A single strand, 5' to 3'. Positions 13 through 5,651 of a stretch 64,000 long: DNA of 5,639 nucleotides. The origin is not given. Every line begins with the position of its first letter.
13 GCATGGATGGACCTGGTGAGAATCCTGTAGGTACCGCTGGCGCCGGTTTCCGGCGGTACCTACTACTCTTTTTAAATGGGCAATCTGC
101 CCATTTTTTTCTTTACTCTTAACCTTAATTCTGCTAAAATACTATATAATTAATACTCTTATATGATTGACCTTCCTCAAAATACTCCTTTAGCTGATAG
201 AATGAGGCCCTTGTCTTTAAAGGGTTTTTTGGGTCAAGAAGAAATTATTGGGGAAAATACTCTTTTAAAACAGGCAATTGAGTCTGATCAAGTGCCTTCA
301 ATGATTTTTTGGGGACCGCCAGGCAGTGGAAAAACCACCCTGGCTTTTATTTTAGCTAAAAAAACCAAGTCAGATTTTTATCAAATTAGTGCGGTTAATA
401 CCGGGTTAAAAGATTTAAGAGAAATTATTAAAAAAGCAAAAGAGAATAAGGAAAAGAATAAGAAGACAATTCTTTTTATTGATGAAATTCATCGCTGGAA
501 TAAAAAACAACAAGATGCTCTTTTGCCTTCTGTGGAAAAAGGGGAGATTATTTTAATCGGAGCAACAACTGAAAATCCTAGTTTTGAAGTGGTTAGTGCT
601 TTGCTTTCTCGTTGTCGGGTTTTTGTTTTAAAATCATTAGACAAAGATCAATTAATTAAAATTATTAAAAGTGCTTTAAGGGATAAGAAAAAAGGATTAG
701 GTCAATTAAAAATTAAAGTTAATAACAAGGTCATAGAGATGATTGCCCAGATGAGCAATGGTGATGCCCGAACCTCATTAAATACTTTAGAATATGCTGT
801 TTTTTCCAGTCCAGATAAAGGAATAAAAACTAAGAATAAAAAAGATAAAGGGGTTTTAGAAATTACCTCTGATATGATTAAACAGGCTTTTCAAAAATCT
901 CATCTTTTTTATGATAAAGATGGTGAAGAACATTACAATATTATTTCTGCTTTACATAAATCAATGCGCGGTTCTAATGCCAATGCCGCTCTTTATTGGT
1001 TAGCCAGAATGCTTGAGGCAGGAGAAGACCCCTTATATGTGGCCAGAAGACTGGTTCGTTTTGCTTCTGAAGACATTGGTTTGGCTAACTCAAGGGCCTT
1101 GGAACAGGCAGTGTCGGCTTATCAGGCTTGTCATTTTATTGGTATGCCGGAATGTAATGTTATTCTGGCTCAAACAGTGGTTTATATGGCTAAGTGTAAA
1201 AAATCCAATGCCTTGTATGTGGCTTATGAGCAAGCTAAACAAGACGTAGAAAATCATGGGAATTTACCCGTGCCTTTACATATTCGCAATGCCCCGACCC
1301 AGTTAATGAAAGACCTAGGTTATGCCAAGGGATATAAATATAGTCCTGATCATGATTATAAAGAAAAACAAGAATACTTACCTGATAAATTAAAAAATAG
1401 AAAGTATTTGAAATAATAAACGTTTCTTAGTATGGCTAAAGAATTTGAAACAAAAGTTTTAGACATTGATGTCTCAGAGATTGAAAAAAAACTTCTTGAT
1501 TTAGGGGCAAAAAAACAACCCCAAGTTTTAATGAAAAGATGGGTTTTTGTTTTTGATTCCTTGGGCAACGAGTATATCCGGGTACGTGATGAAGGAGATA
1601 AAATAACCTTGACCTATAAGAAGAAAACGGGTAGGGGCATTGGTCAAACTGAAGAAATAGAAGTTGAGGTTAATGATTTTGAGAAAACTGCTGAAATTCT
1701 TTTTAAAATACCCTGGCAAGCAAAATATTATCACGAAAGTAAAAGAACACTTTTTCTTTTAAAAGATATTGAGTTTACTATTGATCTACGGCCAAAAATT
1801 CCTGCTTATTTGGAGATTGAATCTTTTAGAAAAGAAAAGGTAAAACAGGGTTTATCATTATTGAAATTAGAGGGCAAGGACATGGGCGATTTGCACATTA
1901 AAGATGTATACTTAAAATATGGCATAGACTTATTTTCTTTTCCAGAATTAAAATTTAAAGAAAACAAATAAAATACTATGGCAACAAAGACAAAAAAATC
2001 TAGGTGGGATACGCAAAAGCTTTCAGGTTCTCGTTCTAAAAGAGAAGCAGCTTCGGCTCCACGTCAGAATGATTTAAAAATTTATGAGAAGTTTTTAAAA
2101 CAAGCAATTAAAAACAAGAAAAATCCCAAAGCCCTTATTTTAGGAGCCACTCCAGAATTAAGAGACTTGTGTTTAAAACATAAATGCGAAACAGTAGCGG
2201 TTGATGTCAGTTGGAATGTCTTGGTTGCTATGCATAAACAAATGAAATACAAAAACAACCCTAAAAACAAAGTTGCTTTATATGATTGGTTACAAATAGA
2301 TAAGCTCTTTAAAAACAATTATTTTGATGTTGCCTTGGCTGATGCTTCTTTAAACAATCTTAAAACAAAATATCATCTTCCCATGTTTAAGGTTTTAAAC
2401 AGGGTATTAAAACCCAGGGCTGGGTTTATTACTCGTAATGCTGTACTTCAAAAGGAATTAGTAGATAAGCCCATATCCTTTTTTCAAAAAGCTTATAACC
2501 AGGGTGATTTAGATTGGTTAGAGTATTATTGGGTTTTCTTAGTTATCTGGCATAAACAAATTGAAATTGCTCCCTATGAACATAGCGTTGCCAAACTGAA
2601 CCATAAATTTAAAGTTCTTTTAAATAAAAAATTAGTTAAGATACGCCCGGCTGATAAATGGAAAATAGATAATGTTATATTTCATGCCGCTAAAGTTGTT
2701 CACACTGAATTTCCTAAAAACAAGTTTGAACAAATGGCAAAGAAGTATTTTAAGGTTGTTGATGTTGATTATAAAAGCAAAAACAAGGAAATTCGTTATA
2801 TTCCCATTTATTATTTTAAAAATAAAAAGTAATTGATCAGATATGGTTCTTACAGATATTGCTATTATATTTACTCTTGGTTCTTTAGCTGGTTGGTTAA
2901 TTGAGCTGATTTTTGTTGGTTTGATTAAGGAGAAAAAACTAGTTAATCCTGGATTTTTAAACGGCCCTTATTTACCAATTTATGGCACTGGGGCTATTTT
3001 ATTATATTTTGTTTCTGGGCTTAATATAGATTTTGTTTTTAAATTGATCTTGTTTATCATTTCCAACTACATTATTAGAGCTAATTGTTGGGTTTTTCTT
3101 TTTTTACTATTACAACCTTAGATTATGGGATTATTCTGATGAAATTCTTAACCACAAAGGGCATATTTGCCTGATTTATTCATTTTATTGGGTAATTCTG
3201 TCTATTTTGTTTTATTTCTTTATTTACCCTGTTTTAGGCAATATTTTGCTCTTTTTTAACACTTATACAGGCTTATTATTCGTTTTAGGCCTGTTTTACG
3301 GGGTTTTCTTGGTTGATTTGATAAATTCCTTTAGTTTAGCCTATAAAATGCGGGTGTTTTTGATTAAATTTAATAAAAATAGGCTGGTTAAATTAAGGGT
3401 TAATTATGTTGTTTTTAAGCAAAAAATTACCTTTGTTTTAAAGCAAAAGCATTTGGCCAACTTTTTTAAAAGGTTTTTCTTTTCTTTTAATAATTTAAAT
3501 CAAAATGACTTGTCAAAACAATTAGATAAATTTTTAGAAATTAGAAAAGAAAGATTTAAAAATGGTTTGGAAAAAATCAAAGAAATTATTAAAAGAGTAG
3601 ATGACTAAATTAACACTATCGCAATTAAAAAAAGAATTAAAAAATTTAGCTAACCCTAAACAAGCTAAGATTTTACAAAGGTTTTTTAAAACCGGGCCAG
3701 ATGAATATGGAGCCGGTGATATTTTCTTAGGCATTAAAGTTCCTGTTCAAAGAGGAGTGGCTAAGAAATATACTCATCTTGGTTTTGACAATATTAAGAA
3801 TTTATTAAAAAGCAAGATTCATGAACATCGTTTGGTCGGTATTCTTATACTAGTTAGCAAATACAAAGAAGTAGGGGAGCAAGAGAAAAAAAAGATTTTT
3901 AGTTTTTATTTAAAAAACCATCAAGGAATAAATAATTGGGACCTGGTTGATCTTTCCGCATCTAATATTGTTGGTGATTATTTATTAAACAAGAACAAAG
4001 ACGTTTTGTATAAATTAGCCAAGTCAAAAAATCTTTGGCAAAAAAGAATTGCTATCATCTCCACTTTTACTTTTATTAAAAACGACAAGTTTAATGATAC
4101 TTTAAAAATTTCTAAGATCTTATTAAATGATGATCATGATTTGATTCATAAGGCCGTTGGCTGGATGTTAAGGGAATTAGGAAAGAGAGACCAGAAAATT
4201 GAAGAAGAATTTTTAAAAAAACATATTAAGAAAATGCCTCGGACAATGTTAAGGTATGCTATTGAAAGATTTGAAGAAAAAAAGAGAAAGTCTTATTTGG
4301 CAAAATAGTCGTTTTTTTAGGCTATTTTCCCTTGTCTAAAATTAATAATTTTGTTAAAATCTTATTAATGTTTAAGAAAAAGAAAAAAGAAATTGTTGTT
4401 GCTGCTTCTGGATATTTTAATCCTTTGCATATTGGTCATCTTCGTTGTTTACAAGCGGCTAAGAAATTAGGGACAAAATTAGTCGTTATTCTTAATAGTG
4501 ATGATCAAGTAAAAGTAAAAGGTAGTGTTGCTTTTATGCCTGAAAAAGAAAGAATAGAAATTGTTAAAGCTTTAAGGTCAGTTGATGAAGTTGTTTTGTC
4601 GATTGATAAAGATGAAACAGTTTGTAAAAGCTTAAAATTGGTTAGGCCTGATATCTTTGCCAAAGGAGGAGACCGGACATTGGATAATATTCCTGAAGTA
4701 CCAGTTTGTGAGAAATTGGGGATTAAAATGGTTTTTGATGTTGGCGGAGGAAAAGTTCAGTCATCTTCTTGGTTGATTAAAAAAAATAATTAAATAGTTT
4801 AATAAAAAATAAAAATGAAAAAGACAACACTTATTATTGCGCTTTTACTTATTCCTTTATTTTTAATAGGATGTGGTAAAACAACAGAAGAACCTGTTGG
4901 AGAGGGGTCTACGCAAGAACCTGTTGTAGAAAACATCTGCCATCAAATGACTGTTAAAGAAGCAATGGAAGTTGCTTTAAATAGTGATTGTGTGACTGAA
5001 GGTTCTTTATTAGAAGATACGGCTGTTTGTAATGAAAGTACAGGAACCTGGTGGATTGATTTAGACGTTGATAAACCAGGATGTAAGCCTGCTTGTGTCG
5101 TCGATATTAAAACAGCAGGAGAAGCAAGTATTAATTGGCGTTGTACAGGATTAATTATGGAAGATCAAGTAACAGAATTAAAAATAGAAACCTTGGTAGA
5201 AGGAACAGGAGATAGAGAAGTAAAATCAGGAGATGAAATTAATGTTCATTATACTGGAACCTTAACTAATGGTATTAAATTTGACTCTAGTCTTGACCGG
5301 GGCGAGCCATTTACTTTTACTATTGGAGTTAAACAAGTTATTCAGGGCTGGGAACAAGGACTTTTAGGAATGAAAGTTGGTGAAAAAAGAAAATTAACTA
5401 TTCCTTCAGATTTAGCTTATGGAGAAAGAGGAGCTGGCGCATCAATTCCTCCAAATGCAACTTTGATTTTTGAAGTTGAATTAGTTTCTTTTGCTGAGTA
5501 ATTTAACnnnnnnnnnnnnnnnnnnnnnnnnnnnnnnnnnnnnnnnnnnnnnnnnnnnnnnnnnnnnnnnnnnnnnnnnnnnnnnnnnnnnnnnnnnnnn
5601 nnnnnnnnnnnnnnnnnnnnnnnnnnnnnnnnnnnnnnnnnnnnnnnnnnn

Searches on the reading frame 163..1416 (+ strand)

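Call 23: search_protein_families(library=pfam, proteins=[window:163-1416:+], max_evalue=0.001)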
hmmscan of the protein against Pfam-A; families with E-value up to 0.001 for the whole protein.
window:163-1416:+ (417 aa): 21 families
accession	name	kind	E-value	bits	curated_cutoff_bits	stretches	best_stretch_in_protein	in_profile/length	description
PF12002.13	MgsA_C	-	2.3e-61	207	27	1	270-416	1-148/167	MgsA AAA+ ATPase C terminal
PF16193.11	AAA_assoc_2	-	1.7e-27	95.9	34.3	1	181-269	2-81/81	AAA C-terminal domain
PF00004.35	AAA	-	9.6e-19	68.6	21.2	1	47-156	1-128/131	ATPase family associated with various cellular activities (AAA)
PF05496.18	RuvB_N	-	5.3e-15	56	27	1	14-134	1-119/159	Holliday junction DNA helicase RuvB P-loop domain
PF13173.12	AAA_14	-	1.6e-07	31.8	27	1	47-157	5-121/129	AAA domain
PF20720.3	nSTAND3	-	5.3e-07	29.9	27.2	1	47-109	20-74/155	Novel STAND NTPase 3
PF07728.20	AAA_5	-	1.6e-06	28.6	22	1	47-138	2-104/139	AAA domain (dynein-related subfamily)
PF04851.21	ResIII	-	3e-06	27.7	22.5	0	85-136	110-162/164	Type III restriction enzyme, res subunit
PF13177.12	DNA_pol3_delta2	-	3.1e-06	27.7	27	0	70-159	69-160/161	DNA polymerase III, delta subunit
PF00158.32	Sigma54_activat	-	1e-05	25.7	20.2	0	97-146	90-140/168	Sigma-54 interaction domain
PF01078.27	Mg_chelatase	-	3e-05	24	20.3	0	46-76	24-58/207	Magnesium chelatase, subunit ChlI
PF14532.12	Sigma54_activ_2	-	4.2e-05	24.3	25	1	43-127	21-96/138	Sigma-54 interaction domain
PF21960.2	RCF1-5-like_lid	-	8.3e-05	22.9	27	1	183-210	11-39/43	RCF1/5-like, AAA+ ATPase lid domain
PF06414.18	Zeta_toxin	-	0.00014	21.8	22.3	1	39-120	10-91/199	Zeta toxin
PF13191.12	AAA_16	-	0.00015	22.7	32.6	0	23-65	3-45/167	AAA ATPase domain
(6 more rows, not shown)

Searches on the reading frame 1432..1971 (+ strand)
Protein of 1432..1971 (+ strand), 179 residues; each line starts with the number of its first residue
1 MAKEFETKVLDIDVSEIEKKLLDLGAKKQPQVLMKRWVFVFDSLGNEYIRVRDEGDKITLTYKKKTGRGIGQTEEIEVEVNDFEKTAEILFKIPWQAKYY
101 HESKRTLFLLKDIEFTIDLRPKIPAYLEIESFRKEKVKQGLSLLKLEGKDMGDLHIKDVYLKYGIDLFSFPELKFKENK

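Call 24: search_protein_families(library=pfam, proteins=[window:1432-1971:+], max_evalue=0.001)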
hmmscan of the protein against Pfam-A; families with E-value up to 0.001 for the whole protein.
window:1432-1971:+ (179 aa): 1 family
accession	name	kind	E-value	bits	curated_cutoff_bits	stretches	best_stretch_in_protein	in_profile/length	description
PF01928.26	CYTH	-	7.1e-07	29.7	23.2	1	46-134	51-148/179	CYTH domain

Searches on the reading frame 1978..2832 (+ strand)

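Call 24: search_protein_families(library=pfam, proteins=[window:1978-2832:+], max_evalue=0.001)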
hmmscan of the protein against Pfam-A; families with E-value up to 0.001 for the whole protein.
window:1978-2832:+ (284 aa): 3 families
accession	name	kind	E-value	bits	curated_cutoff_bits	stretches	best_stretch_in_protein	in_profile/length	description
PF13847.12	Methyltransf_31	-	7.7e-05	22.8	27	1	68-173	27-129/145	Methyltransferase domain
PF13649.12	Methyltransf_25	-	0.00017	22.6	27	0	67-146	18-95/97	Methyltransferase domain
PF08241.18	Methyltransf_11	-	0.00079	20.5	21.2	0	67-148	16-91/95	Methyltransferase domain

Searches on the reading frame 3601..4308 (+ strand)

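Call 24: search_protein_families(library=pfam, proteins=[window:3601-4308:+], max_evalue=0.001)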
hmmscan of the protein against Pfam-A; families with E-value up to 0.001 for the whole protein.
window:3601-4308:+ (235 aa): 1 family
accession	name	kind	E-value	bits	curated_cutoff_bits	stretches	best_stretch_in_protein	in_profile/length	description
PF08713.17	DNA_alkylation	-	3.5e-66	223.4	21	1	9-224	1-213/213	DNA alkylation repair enzyme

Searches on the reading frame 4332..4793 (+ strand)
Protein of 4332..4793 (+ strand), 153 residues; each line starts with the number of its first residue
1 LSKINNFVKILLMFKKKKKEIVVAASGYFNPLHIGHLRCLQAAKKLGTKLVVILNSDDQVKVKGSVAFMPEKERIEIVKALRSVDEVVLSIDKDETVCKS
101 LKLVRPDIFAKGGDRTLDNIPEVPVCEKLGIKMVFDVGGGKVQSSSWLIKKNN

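Call 24: search_protein_families(library=pfam, proteins=[window:4332-4793:+], max_evalue=0.001)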
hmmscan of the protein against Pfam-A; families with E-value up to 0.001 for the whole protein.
window:4332-4793:+ (153 aa): 1 family
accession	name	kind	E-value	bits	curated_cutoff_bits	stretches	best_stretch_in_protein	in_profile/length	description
PF01467.32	CTP_transf_like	-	1e-16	61.8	21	1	26-118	3-93/133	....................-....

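Call 26: search_protein_families(library=ncbifam, proteins=[window:4332-4793:+], max_evalue=0.01)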
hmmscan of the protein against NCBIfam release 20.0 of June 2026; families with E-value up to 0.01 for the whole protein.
window:4332-4793:+ (153 aa): 17 families
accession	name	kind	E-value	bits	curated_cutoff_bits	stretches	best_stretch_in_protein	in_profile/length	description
TIGR02199.1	rfaE_dom_II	equivalog_domain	2.2e-25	89.2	181.5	1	16-151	7-141/144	D-glycero-beta-D-manno-heptose 1-phosphate adenylyltransferase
NF008454.0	PRK11316.1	equivalog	2.6e-19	69.2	521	1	11-122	331-442/475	bifunctional D-glycero-beta-D-manno-heptose-7-phosphate kinase/D-glycero-beta-D-manno-heptose 1-phosphate adenylyltransferase HldE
TIGR00125.1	cyt_tran_rel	domain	2.3e-15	56.5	27.7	1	22-87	1-65/65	adenylyltransferase/cytidyltransferase family protein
TIGR01518.1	g3p_cytidyltrns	equivalog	4.7e-11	42.9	165.4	1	25-114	3-91/125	glycerol-3-phosphate cytidylyltransferase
NF001985.0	PRK00777.1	subfamily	7e-07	29.4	104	1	22-80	6-64/157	pantetheine-phosphate adenylyltransferase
NF005518.0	PRK07143.1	equivalog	2.9e-05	23.6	232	1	14-89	12-86/281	hypothetical protein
NF005988.0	PRK08099.1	equivalog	4e-05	22.9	201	1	10-60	54-104/411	multifunctional transcriptional regulator/nicotinamide-nucleotide adenylyltransferase/ribosylnicotinamide kinase NadR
NF045965.1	RibF_rel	equivalog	9.2e-05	22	200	1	14-82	8-82/279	FAD synthase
NF004162.0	PRK05627.1-5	equivalog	0.00018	21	241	1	14-93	7-89/304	bifunctional riboflavin kinase/FAD synthetase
NF002250.0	PRK01170.1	subfamily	0.00025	20.6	489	1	24-75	4-54/322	bifunctional pantetheine-phosphate adenylyltransferase/NTP phosphatase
TIGR01510.1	coaD_prev_kdtB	equivalog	0.00047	20.2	103.3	1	26-80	5-54/155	pantetheine-phosphate adenylyltransferase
NF041124.1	CoaD_Thcocales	equivalog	0.00084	19.3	290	1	16-76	2-61/156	phosphopantetheine adenylyltransferase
NF004161.0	PRK05627.1-4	equivalog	0.00092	18.3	461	1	14-48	12-46/324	bifunctional riboflavin kinase/FAD synthetase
TIGR00482.1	TIGR00482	equivalog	0.0034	17.4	112.45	1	26-82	3-59/194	nicotinate (nicotinamide) nucleotide adenylyltransferase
NF000839.0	PRK00071.1-1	equivalog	0.0077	16.2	187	1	18-56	4-43/219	nicotinate-nucleotide adenylyltransferase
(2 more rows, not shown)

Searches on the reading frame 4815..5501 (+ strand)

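Call 24: search_protein_families(library=pfam, proteins=[window:4815-5501:+], max_evalue=0.001)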
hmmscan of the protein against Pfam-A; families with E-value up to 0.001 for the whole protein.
window:4815-5501:+ (228 aa): 1 family
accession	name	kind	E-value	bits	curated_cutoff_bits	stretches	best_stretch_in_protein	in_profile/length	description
PF00254.34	FKBP_C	-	2.2e-39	134.1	21.1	1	132-224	1-94/94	FKBP-type peptidyl-prolyl cis-trans isomerase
